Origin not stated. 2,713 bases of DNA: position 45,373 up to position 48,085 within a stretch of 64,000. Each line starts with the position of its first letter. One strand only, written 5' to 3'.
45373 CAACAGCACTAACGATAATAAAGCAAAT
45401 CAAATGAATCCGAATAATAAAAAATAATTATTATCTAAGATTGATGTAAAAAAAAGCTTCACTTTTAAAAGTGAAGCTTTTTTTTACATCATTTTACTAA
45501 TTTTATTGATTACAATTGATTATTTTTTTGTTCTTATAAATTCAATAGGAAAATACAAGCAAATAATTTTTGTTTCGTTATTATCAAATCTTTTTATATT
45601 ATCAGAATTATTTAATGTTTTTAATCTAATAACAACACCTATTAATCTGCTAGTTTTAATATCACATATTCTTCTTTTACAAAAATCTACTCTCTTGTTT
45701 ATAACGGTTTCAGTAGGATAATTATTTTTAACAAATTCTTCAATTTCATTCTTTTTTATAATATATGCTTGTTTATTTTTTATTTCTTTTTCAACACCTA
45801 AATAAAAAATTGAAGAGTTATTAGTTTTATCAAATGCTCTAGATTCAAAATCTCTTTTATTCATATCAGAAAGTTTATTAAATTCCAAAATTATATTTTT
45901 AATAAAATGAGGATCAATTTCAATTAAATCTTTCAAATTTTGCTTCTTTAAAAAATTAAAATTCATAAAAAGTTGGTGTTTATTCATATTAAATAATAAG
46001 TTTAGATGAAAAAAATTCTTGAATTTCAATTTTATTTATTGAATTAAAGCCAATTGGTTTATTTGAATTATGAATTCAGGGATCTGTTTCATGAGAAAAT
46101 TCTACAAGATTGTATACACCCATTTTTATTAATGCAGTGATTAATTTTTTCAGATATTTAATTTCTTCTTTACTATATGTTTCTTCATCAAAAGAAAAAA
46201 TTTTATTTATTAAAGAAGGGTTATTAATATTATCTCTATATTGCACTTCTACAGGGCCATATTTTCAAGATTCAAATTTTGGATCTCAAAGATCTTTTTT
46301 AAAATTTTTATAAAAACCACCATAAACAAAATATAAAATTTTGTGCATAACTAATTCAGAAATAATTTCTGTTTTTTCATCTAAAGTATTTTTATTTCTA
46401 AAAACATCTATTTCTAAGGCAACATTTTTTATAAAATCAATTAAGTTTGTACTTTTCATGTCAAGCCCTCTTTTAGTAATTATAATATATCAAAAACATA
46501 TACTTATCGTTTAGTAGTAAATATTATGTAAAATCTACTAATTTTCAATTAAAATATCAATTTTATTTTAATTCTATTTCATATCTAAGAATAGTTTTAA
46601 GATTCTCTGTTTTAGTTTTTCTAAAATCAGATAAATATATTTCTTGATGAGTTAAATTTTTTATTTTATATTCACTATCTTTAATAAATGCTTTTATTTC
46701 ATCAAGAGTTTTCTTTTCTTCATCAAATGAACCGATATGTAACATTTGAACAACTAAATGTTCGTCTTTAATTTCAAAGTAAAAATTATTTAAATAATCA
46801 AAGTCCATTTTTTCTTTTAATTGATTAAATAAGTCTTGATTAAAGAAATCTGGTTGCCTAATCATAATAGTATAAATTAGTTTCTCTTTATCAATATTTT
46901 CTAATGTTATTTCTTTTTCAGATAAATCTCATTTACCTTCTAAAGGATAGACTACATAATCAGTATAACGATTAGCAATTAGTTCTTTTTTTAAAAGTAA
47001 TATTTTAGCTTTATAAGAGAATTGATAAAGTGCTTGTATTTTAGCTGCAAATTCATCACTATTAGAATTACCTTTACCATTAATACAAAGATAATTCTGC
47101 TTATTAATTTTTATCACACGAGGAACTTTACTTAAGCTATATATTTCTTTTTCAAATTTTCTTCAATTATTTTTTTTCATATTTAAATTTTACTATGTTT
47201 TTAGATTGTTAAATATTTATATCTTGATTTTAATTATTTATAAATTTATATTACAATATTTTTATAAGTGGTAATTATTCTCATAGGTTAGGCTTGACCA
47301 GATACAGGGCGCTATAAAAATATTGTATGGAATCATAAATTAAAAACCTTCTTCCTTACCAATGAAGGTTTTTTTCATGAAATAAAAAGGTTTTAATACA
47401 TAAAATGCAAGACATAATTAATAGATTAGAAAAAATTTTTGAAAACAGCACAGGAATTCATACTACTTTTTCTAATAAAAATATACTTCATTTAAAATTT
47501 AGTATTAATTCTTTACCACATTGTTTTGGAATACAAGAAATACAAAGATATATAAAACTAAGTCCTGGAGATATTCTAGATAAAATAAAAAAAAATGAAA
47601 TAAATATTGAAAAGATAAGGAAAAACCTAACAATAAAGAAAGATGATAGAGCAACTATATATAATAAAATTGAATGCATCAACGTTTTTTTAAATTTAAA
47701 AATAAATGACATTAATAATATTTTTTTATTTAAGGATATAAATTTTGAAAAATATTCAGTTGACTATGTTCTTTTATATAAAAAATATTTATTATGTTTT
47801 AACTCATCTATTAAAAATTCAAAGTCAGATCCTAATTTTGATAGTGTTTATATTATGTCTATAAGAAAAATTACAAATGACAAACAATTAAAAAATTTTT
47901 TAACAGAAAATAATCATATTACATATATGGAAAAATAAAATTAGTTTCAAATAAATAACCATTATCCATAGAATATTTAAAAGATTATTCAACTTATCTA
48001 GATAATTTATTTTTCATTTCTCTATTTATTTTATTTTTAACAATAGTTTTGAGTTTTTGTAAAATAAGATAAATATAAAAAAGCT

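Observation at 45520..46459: Panacea (DUF4065)-domain gene translationally coupled to an unknown 155-aa ORF: candidate novel toxin-antitoxin pair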

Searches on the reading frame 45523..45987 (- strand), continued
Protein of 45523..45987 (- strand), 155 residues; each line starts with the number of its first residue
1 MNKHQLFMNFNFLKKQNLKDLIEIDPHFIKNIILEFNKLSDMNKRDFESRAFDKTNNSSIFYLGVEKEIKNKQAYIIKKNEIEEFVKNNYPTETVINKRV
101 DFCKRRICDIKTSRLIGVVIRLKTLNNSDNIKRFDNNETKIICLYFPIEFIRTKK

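Call 54: fold_search(model_id=the predicted structure, library=viral)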
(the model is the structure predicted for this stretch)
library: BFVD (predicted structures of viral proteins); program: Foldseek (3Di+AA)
matches with E <= 10: 463; with E <= 0.001: 0
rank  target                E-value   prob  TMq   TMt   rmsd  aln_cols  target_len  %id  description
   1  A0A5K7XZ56            1.4e-02  0.51  0.29  0.27  12.4       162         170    9  Uncharacterized protein [Abalone asfa-like virus]
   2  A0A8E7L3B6            1.4e-01  0.23  0.23  0.17   6.6        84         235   12  (no name in the UniProt tables at hand)
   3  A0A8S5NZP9            2.8e-01  0.08  0.17  0.17   8.9        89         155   17  Uncharacterized protein [Myoviridae sp. ctLnO19]
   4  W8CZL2                2.8e-01  0.06  0.14  0.16  13.8        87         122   17  Uncharacterized protein [Erwinia phage PhiEaH1]
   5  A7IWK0                2.9e-01  0.13  0.17  0.21  10.8        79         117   14  Uncharacterized protein b325R [Paramecium bursaria Chlorella virus NY2A]
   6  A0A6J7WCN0            3.3e-01  0.04  0.14  0.16   7.5        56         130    5  Uncharacterized protein [uncultured Caudovirales phage]
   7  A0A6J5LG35            3.5e-01  0.28  0.28  0.37   7.9       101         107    9  Uncharacterized protein [uncultured Caudovirales phage]
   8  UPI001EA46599         3.5e-01  0.14  0.21  0.32   6.4        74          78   15  (no name look-up for this kind of identifier)
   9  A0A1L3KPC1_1          3.5e-01  0.03  0.14  0.04  15.4       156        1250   15  RNA-dependent RNA polymerase [Beihai bunya-like virus 5]
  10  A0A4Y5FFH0            3.8e-01  0.04  0.17  0.16  14.2       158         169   14  Uncharacterized protein [Lactobacillus phage SAC12B]
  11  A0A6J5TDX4            4.3e-01  0.15  0.24  0.24   6.0        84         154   12  Uncharacterized protein [uncultured Caudovirales phage]
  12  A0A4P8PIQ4            4.6e-01  0.10  0.19  0.19   7.8        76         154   17  ORF26 [White sturgeon adenovirus 1]
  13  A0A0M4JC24            4.6e-01  0.10  0.17  0.16  21.7        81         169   14  (no name in the UniProt tables at hand)
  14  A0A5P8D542            4.6e-01  0.08  0.14  0.12   8.4        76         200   12  (no name in the UniProt tables at hand)
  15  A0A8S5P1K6            4.9e-01  0.08  0.21  0.22  14.2       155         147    8  Uncharacterized protein [Myoviridae sp. ctLnO19]
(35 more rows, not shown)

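Call 56: search_solved_structures(query=A3, max_evalue=10)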
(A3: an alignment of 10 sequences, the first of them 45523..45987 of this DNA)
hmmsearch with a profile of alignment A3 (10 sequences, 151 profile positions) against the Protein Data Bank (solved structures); distinct sequences matched with E-value up to 10: 1.
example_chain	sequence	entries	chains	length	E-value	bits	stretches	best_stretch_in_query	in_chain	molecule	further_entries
6k4j_A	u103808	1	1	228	0.031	17.5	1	24-94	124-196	CD9 antigen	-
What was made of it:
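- On RelE/ParE/MqsR/MazF/Fic/toxSAS and other known toxin domains: PDB profile search (call 56).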

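Call 57: search_protein_families(library=pfam, alignment_id=A3, max_evalue=1)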
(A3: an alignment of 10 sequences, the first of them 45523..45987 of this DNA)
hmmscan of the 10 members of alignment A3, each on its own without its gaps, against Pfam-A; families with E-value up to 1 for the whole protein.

A. member 1, window:45523-45987:- (155 aa): 0 families

B. families by the number of members that match (of 10 scanned): 5 families
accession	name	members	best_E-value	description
PF01412.23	ArfGap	1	0.0037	Putative GTPase activating protein for Arf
PF20439.3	SpoIVA_C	1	0.011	Sporulation stage IV protein A, C-terminal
PF19552.4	DUF6075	1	0.014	Family of unknown function (DUF6075)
PF23264.1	DUF7073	1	0.26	Domain of unknown function (DUF7073)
PF07500.19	TFIIS_M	1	0.73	Transcription factor S-II (TFIIS), central domain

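Call 77: list_cluster_members(proteins=[P0002, P0005, P0011, window:39761-40297:+, window:45523-45987:-])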
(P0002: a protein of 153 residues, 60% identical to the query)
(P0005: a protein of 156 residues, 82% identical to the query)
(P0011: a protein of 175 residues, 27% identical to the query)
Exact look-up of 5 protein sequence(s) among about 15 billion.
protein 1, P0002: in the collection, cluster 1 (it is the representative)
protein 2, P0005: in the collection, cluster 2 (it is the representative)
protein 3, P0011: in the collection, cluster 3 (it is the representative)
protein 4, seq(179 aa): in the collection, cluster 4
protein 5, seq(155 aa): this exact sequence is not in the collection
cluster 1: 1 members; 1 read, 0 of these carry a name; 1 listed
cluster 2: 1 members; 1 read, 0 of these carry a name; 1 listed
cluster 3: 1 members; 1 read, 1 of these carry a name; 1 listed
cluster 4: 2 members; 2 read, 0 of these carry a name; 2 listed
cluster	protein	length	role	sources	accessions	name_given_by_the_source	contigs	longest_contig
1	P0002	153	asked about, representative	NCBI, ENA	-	-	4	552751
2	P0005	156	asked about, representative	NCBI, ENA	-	-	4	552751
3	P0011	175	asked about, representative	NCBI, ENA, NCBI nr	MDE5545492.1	MAG: hypothetical protein K2I76_02680 [Malacoplasma sp.] | hypothetical protein [Malacoplasma sp.]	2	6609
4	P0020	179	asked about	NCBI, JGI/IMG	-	-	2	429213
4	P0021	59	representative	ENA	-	-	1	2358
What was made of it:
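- AT-rich genomes produce long spurious ORFs, and the exact 155-aa sequence is not in the protein collection (call 77).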

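Call 80: find_related_loci(query=A1, collection=viral_contigs, flank=6000)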
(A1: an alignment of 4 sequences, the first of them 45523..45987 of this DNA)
Query A1 (155 aa) in viral_contigs; peptide patterns used: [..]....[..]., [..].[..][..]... (x = any residue, [..] = any of these).
600 stretches matched a pattern, but none encodes a relative of the query by tblastn (E <= 1e-3).
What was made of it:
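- The pair was not found on viral contigs (call 80).
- Tried and rejected: (7) The viral_contigs scan for the partner found nothing (call 80).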

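Call 86: search_protein_families(library=ncbifam, alignment_id=A3, max_evalue=1)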
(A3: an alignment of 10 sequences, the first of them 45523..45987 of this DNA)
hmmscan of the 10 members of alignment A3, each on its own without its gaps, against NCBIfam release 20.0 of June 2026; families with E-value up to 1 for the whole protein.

A. member 1, window:45523-45987:- (155 aa): 0 families

B. families by the number of members that match (of 10 scanned): 5 families
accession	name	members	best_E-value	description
NF040552.1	mini_lipo_xxCxC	1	0.0094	CGxCxC motif mini-lipoprotein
NF010305.0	PRK13742.1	1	0.031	replication initiation protein RepE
TIGR01385.1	TFSII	1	0.048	transcription elongation factor S-II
NF010219.0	PRK13678.2-2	1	0.049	hypothetical protein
NF010272.0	PRK13719.1-1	1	0.063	conjugal transfer transcriptional regulator TraJ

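Call 87: search_protein_families(library=padloc, alignment_id=A3, max_evalue=1)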
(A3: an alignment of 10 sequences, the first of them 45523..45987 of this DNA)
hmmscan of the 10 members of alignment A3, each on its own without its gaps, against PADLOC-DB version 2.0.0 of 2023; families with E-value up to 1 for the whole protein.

A. member 1, window:45523-45987:- (155 aa): 0 families

B. families by the number of members that match (of 10 scanned): 0 families

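Call 88: search_protein_families(library=phrogs, alignment_id=A3, max_evalue=1)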
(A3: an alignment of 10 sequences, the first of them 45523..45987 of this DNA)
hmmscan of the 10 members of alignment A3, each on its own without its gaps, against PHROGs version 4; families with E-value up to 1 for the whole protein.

A. member 1, window:45523-45987:- (155 aa): 0 families

B. families by the number of members that match (of 10 scanned): 14 families
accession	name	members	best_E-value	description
phrog_20041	-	2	0.19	-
phrog_3295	-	1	0.011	RNA polymerase beta subunit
phrog_21192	-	1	0.029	-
phrog_35068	-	1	0.051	-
phrog_37838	-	1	0.081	-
phrog_31492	-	1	0.09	-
phrog_18346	-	1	0.1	-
phrog_18971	-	1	0.1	-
phrog_4690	-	1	0.14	-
phrog_15115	-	1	0.33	-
phrog_4568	-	1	0.45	-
phrog_9465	-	1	0.72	ribonucleoside diphosphate reductase small subunit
phrog_30723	-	1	0.88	-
phrog_25485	-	1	0.9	-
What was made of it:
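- On RelE/ParE/MqsR/MazF/Fic/toxSAS and other known toxin domains: Pfam, NCBIfam, PADLOC and PHROGs were run on all 10 family members (calls 57, 86-88).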

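Call 100: find_encoding_contigs(protein=P0013, flank=4000, max_places=3)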
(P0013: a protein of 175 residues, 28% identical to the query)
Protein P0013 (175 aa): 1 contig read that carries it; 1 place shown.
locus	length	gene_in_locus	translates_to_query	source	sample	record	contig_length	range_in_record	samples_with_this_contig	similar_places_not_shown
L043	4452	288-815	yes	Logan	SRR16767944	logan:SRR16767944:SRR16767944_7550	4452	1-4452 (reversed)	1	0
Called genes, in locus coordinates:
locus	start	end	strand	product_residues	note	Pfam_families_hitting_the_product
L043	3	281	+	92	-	?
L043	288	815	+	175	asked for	-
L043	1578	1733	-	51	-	-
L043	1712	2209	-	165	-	-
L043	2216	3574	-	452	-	PF13175:AAA_15, PF13304:AAA_21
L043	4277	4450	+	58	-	?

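Call 101: find_related_loci(query=A2, collection=metagenome_contigs, flank=4000)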
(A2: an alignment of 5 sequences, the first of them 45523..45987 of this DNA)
Query A2 (155 aa) in metagenome_contigs; peptide patterns used: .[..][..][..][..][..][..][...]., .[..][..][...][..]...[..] (x = any residue, [..] = any of these).
600 stretches matched a pattern, but none encodes a relative of the query by tblastn (E <= 1e-3).

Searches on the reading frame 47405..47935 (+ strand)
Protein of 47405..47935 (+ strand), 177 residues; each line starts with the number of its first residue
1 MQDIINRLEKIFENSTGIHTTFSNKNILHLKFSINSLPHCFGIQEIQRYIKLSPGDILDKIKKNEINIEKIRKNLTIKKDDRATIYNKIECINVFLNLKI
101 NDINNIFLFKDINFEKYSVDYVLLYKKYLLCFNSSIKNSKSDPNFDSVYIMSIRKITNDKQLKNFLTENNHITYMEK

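Call 5: search_protein_families(library=pfam, max_evalue=1, proteins=[window:47405-47935:+])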
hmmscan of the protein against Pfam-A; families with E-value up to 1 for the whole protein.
seq(177 aa): 0 families

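Call 6: search_protein_families(library=padloc, max_evalue=1, proteins=[window:47405-47935:+])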
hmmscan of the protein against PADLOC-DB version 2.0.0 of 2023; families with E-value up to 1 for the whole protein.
seq(177 aa): 0 families

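Call 7: search_protein_families(library=phrogs, max_evalue=1, proteins=[window:47405-47935:+])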
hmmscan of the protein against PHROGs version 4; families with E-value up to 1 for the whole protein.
seq(177 aa): 3 families
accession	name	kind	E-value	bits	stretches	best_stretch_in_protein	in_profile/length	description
phrog_3446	-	unknown function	5.7e-07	30.8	1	2-101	13-110/179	-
phrog_33092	-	unknown function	0.012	14.6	1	59-165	682-787/998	-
phrog_10691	-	unknown function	0.29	8.3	1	69-157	3540-3628/3925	-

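Call 8: search_protein_families(library=ncbifam, max_evalue=1, proteins=[window:47405-47935:+])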
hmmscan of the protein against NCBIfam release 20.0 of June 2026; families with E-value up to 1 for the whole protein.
seq(177 aa): 0 families
